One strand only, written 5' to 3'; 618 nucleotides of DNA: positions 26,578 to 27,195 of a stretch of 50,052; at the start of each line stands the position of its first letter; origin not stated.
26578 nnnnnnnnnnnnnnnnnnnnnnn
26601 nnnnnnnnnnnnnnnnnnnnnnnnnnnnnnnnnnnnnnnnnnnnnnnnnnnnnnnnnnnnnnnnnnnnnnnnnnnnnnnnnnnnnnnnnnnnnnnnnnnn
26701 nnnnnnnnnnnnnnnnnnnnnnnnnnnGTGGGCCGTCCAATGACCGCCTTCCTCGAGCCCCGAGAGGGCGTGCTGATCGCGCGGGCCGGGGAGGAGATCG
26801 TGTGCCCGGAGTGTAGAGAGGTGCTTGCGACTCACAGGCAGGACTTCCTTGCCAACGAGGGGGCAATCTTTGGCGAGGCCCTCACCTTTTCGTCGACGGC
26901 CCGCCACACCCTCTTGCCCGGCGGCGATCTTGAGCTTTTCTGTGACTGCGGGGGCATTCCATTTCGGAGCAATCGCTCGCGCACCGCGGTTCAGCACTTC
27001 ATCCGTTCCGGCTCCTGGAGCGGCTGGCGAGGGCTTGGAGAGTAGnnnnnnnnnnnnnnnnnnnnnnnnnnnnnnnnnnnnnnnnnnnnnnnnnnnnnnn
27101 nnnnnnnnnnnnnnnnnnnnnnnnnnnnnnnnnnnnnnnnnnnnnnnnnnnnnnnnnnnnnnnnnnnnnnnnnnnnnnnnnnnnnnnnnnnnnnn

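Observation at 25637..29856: Two DNA methyltransferases, each flanked by small zinc-ribbon ORFs, embedded among tail genes behind their own promoter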

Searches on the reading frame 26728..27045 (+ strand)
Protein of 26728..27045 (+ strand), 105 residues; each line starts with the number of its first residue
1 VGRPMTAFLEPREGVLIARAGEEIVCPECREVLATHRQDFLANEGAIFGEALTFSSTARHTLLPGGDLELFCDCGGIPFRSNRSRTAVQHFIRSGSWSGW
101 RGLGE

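Call 5: search_protein_families(library=pfam, proteins=[window:26728-27045:+], max_evalue=0.1)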
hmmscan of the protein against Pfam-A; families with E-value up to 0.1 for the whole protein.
window:26728-27045:+ (105 aa): 0 families

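Call 6: search_protein_families(library=phrogs, proteins=[window:26728-27045:+], max_evalue=0.1)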
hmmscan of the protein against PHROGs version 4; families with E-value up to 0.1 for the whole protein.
window:26728-27045:+ (105 aa): 0 families

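Call 35: search_protein_families(library=ncbifam, proteins=[window:26740-27045:+], max_evalue=0.1)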
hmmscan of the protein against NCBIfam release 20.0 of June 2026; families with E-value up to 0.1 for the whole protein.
window:26740-27045:+ (101 aa): 0 families

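Call 52: search_protein_representatives(protein=window:26740-27045:+)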
Query: 101 residues. Proteins with E-value up to 0.001 (for the whole library): 15; up to 1e-10: 8; up to 1e-30: 1. The best 15 are listed.
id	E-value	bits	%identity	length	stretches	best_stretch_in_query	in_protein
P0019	1.8e-63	227.3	100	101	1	1-101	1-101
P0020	1.8e-28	114.9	47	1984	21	41-78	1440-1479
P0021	1.2e-18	83.3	55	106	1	1-101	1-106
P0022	1.6e-17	79.6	54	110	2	1-86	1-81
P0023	2.4e-16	75.9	57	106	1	4-101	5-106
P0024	2.5e-14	69.4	53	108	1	5-101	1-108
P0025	2.9e-13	66.0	56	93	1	11-101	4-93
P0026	9.4e-13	64.3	48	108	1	3-101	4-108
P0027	4.0e-09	52.7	47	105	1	11-101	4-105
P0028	7.0e-08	48.7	43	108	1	3-101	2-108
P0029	2.1e-07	47.1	42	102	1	9-101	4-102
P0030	5.7e-07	45.7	44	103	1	10-101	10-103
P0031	7.2e-07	45.4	42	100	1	11-100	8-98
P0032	1.3e-04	38.2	42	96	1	12-100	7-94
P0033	6.6e-04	35.9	40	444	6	75-100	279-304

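Call 55: find_encoding_contigs(protein=P0032, flank=10000, max_places=3)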
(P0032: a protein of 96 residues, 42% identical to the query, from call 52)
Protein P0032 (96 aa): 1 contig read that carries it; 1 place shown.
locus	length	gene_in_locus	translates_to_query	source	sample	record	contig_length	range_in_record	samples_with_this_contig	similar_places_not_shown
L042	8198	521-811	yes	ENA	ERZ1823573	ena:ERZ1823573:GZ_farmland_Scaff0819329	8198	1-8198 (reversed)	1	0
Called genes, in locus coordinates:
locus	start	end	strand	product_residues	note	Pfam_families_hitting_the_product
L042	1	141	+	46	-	?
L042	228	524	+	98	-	-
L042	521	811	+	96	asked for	-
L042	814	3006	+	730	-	PF00145:DNA_methylase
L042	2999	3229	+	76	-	-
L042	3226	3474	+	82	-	-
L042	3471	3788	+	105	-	-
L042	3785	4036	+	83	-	-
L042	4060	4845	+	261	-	-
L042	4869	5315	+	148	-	-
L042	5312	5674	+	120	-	PF13392:HNH_3 (weak)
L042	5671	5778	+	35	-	-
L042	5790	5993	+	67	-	-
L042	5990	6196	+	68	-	-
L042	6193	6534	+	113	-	-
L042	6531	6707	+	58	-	-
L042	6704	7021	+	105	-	PF19800:DUF6283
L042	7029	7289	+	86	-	-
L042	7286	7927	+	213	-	-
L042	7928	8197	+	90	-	?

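Call 57: find_encoding_contigs(protein=P0031, flank=10000, max_places=3)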
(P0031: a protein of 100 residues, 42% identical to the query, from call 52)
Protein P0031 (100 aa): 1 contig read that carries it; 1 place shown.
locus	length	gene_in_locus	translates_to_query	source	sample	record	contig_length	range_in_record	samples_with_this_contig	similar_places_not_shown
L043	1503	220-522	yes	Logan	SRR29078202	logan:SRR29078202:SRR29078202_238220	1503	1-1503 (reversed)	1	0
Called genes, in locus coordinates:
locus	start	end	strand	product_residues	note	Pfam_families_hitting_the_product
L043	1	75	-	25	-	?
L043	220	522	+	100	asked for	-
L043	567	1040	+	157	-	-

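Call 58: find_encoding_contigs(protein=P0029, flank=10000, max_places=3)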
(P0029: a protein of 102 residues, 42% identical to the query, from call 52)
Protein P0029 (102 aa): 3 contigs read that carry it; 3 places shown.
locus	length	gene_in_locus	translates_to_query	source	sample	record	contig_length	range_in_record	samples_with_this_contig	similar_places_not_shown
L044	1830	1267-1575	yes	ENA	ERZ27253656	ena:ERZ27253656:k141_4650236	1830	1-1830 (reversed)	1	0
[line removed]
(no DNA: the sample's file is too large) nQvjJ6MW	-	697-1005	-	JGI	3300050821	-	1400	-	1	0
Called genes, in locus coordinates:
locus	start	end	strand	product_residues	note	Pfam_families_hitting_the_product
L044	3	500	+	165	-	?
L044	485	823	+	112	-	PF09152:DUF1937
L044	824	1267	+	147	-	-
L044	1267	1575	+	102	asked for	-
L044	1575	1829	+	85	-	?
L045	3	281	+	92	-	?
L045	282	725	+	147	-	-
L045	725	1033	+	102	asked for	-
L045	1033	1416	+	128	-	?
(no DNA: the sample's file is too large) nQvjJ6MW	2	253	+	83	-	?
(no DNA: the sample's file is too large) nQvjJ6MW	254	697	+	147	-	-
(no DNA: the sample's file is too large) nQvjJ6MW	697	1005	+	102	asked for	-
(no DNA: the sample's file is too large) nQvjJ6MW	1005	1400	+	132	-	?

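Call 62: search_protein_families(library=pfam, alignment_id=A4, max_evalue=10)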
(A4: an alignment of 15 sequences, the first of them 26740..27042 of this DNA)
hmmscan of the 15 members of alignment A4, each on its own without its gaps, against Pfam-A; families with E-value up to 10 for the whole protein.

A. member 1, window:26740-27042:+ (101 aa): 0 families

B. families by the number of members that match (of 15 scanned): 24 families
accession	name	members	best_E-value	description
PF05488.18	PAAR_motif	3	0.012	PAAR motif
PF13248.11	Zn_ribbon_3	3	0.018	zinc-ribbon domain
PF08271.17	Zn_Ribbon_TF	2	0.0014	TFIIB zinc-binding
PF03119.21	DNA_ligase_ZBD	2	0.0027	NAD-dependent DNA ligase C4 zinc finger domain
PF21344.3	Zn_ribbon_LysW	2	0.024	Alpha-aminoadipate carrier protein LysW-like, globular domain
PF23451.1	Zn_ribbon_PaaD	2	0.026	PaaD zinc beta ribbon domain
PF14369.11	Zn_ribbon_19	2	0.12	zinc-ribbon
PF01841.26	Transglut_core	1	0.016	Transglutaminase-like superfamily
PF13717.11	Zn_ribbon_4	1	0.016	zinc-ribbon domain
PF20020.4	DUF6431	1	0.022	Domain of unknown function (DUF6431)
PF24463.1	DUF7577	1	0.042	Domain of unknown function (DUF7577)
PF24460.1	DUF7575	1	0.054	Domain of unknown function (DUF7575)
PF18551.6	TackOD1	1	0.066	Thaumarchaeal output domain 1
PF09723.15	Zn_ribbon_8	1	0.066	Zinc ribbon domain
PF09297.16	Zn_ribbon_NUD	1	0.068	NADH pyrophosphatase zinc ribbon domain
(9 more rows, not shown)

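Call 74: predict_structure(alignment_id=A5)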
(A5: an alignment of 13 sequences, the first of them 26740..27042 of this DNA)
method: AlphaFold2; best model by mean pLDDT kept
length: 101 residues; sequences in the alignment: 13
mean_pLDDT: 76.5   pTM: 0.67
mean pLDDT of the five models: 76.5, 75.4, 74.7, 74.6, 65.5
residues with pLDDT >= 90: 26; 70-90: 44; 50-70: 24; < 50: 7
segments of 3 or more residues with pLDDT < 50: none
pLDDT, mean of each block of 10 residues (from residue 1): 52 86 92 80 71 88 84 70 70 76 41
secondary structure, 60 per line:
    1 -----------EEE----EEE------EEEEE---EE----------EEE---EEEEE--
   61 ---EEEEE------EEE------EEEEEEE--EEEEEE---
elements in order: E12-14 E19-21 E28-32 E48-50 E54-58 E64-68 E75-77 E84-90 E93-98

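Call 78: fold_search(model_id=the predicted structure, library=pdb)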
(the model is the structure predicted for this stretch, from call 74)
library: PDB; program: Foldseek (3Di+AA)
matches with E <= 10: 112; with E <= 0.001: 0
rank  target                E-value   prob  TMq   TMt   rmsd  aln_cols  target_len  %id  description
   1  5f9f_A                1.1e+00  0.06  0.22  0.05  12.8       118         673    6  Crystal structure of RIG-I helicase-RD in complex with 24-mer blunt-end hairpin RNA (released 2016-01-13)
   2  4jkw                  1.2e+00  0.12  0.27  0.24  10.3        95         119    6  Structure of the extracellular domain of butyrophilin BTN3A1 in complex with Isopentenyl pyrophosphate (IPP) (released 2013-07-24)
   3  1pkq_J                1.5e+00  0.08  0.23  0.21  10.5        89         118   12  Myelin Oligodendrocyte Glycoprotein-(8-18C5) Fab-complex (released 2003-07-15)
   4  4efv_A                1.7e+00  0.03  0.18  0.17  17.2       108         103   11  Crystal structure of OIF from Llama seminal plasma (released 2012-08-22)
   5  9a8g_A                2.0e+00  0.06  0.21  0.13   9.0        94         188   12  Structural Basis for Mis18 Complex Assembly (released 2024-05-24)
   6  9a7d_A                2.1e+00  0.04  0.19  0.06  15.6       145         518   10  Integrative model of YRVJ-YACD by crosslinking MS and deep learning (released 2024-09-18)
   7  6nrr_B                2.3e+00  0.08  0.26  0.16   9.3        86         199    9  Crystal structure of Dpr11 IG1 bound to DIP-gamma IG+IG2 (released 2019-02-06)
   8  6nrr_A                2.4e+00  0.08  0.25  0.26  11.0        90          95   11  Crystal structure of Dpr11 IG1 bound to DIP-gamma IG+IG2 (released 2019-02-06)
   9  8swj_C                2.6e+00  0.04  0.21  0.17  15.5       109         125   10  Co-crystal structure of 53BP1 tandem Tudor domains in complex with UNC8531 (released 2023-08-02)
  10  4xpj_A                2.6e+00  0.03  0.18  0.17  14.7       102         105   12  Crystal structure of Nerve growth factor in complex with lysophosphatidylinositol (released 2015-07-15)
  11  1qa9_A                2.9e+00  0.06  0.26  0.26   9.1        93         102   10  Structure of a Heterophilic Adhesion Complex Between the Human CD2 and CD58(LFA-3) Counter-Receptors (released 1999-04-29)
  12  9j5m_C                2.9e+00  0.06  0.26  0.16  11.8        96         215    7  Cryo-EM structure of the ectodomain of BTN2A1-BTN3A1-BTN3A2 in complex with gdTCR (released 2025-05-21)
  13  9kwe_F                2.9e+00  0.06  0.27  0.16  11.3        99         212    7  Cryo-EM structure of the ICT01-BTN3A1/BTN3A2 complex (released 2025-12-10)
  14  7sfz_A                2.9e+00  0.05  0.19  0.19   8.5        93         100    9  Crystal structure of Mis18a-yippee domain (released 2022-10-26)
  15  4xpj_B                2.9e+00  0.02  0.18  0.17  12.5       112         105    9  Crystal structure of Nerve growth factor in complex with lysophosphatidylinositol (released 2015-07-15)
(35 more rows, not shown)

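Call 79: fold_search(model_id=the predicted structure, library=viral)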
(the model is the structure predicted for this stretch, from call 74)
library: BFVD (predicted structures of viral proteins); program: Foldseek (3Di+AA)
matches with E <= 10: 152; with E <= 0.001: 0
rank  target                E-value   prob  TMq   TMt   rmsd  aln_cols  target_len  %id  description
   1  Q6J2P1                9.8e-01  0.06  0.18  0.11  14.7       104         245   12  Uncharacterized protein tk.4 [Acinetobacter phage 133]
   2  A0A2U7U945            1.1e+00  0.11  0.27  0.19   9.6       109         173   11  Uncharacterized protein [Pandoravirus quercus]
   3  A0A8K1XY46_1          1.1e+00  0.06  0.21  0.03  26.9       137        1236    9  (no name in the UniProt tables at hand)
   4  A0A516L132            1.1e+00  0.03  0.17  0.03  22.3       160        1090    9  (no name in the UniProt tables at hand)
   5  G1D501                1.2e+00  0.13  0.21  0.24   9.3        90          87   14  Uncharacterized protein [Mycobacterium phage Pixie]
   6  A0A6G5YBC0            1.2e+00  0.06  0.20  0.17  17.8       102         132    6  (no name in the UniProt tables at hand)
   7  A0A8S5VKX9            1.3e+00  0.06  0.21  0.06  16.1       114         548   10  (no name in the UniProt tables at hand)
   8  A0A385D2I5            2.1e+00  0.05  0.22  0.17  11.9       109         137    8  Uncharacterized protein [Gordonia phage Catfish]
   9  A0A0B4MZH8            2.3e+00  0.07  0.22  0.09  14.3        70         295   14  Uncharacterized protein [Streptococcus phage SOCP]
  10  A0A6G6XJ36            2.4e+00  0.06  0.18  0.23  15.1        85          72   13  (no name in the UniProt tables at hand)
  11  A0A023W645            2.4e+00  0.04  0.18  0.16  15.5       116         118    9  Uncharacterized protein [Mycobacterium phage Phantastic]
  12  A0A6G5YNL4            2.5e+00  0.11  0.25  0.29  10.3        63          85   11  (no name in the UniProt tables at hand)
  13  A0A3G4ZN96            2.7e+00  0.03  0.18  0.04  16.0        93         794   12  Putative exonuclease [Terrestrivirus sp.]
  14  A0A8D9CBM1            2.8e+00  0.04  0.16  0.10  10.2        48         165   14  Uncharacterized protein [uncultured marine phage]
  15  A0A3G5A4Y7            2.8e+00  0.03  0.22  0.15  15.3       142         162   12  Uncharacterized protein [Harvfovirus sp.]
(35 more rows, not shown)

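Call 84: search_protein_families(library=padloc, proteins=[window:26740-27045:+, L042:228-524:+, L042:814-3006:+], max_evalue=0.01)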
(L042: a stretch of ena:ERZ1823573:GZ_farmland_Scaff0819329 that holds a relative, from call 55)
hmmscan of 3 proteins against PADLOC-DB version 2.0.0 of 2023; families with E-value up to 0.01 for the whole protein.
window:26740-27045:+ (101 aa): 0 families

L042:228-524:+ (98 aa): 0 families

L042:814-3006:+ (730 aa): 16 families
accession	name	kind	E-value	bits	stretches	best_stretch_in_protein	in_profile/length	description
PDLC03378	MTase_II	-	4.6e-21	73.5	1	102-320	67-269/344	Type II methyltransferase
PDLC00033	DruM2|DruM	-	2.8e-18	64.4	1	89-314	79-297/368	DNA cytosine methylase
PDLC03234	MTase_II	-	4e-10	37.5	1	93-214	63-178/375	Type II methyltransferase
PDLC03368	MTase_II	-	3.4e-07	27.2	1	89-210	153-265/427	Type II methyltransferase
PDLC03272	MTase_II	-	7.9e-07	26.5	1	150-221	175-246/407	Type II methyltransferase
PDLC00026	DruM2|DruM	-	1.3e-05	23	1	103-237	69-194/336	DNA cytosine methylase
PDLC00027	DruM2|DruM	-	1.3e-05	22.7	1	102-210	71-171/361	DNA cytosine methylase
PDLC03270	MTase_II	-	1.3e-05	22.5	1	102-214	65-165/309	Type II methyltransferase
PDLC03326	MTase_II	-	1.8e-05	22.1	1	101-222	73-186/412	Type II methyltransferase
PDLC02649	DrmMII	-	0.00019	18.5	1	103-213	116-222/422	DrmMII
PDLC02651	DrmMII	-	0.00025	18.1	1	612-695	271-350/371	DrmMII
PDLC03384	MTase_II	-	0.00084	16.3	0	101-166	71-127/377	Type II methyltransferase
PDLC00030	DruM2|DruM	-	0.0015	15.8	0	106-207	87-181/380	DNA cytosine methylase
PDLC03343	MTase_II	-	0.0019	15.2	1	104-205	70-162/462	Type II methyltransferase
PDLC03279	MTase_II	-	0.0021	14.4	1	104-223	74-185/587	Type II methyltransferase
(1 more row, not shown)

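Call 91: find_related_loci(query=A5, collection=viral_contigs, flank=6000)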
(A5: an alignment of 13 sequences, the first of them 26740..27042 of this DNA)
Query A5 (101 aa) in viral_contigs; peptide patterns used: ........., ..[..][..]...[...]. (x = any residue, [..] = any of these).
84 stretches matched a pattern; 4 encode a relative of the query (tblastn E <= 1e-3); 4 distinct loci.
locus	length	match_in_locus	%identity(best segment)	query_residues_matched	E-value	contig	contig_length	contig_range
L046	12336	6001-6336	46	1-101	5e-22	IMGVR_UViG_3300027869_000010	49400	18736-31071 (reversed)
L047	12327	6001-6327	39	1-101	4e-14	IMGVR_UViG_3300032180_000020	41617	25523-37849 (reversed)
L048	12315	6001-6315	33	1-100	4e-11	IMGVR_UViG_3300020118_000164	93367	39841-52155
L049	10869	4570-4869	31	7-100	6e-8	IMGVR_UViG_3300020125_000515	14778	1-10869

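Call 95: search_protein_families(library=pfam, proteins=[L047:6331-7299:+, L044:824-1267:+, L045:1033-1416:+, L042:814-3006:+, L048:5774-6004:+, L048:6430-6867:+], max_evalue=0.01)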
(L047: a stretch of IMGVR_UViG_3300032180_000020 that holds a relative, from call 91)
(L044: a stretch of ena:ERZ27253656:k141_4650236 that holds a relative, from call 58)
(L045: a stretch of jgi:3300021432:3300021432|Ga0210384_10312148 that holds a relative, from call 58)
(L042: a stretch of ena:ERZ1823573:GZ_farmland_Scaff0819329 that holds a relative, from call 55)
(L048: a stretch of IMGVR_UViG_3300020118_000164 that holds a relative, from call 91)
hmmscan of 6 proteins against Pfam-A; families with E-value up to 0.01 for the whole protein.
L047:6331-7299:+ (322 aa): 0 families

L044:824-1267:+ (147 aa): 1 family
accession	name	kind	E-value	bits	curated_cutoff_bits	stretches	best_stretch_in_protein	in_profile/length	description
PF03167.25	UDG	-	0.0028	18.2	24.3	1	78-134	84-138/141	Uracil DNA glycosylase superfamily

L045:1033-1416:+ (128 aa): 1 family
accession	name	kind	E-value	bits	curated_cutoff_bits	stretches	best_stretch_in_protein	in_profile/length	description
PF25680.1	Mom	-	6.8e-07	29.6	27.1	1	43-126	13-104/202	Mom protein family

L042:814-3006:+ (730 aa): 1 family
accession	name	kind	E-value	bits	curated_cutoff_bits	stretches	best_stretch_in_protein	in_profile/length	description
PF00145.23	DNA_methylase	-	8.2e-14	52.2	22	1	102-215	58-166/324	C-5 cytosine-specific DNA methylase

L048:5774-6004:+ (76 aa): 0 families

L048:6430-6867:+ (145 aa): 1 family
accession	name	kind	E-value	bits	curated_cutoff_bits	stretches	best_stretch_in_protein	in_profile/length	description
PF10045.14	DUF2280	-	1.1e-24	87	24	1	1-98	1-101/103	Uncharacterized conserved protein (DUF2280)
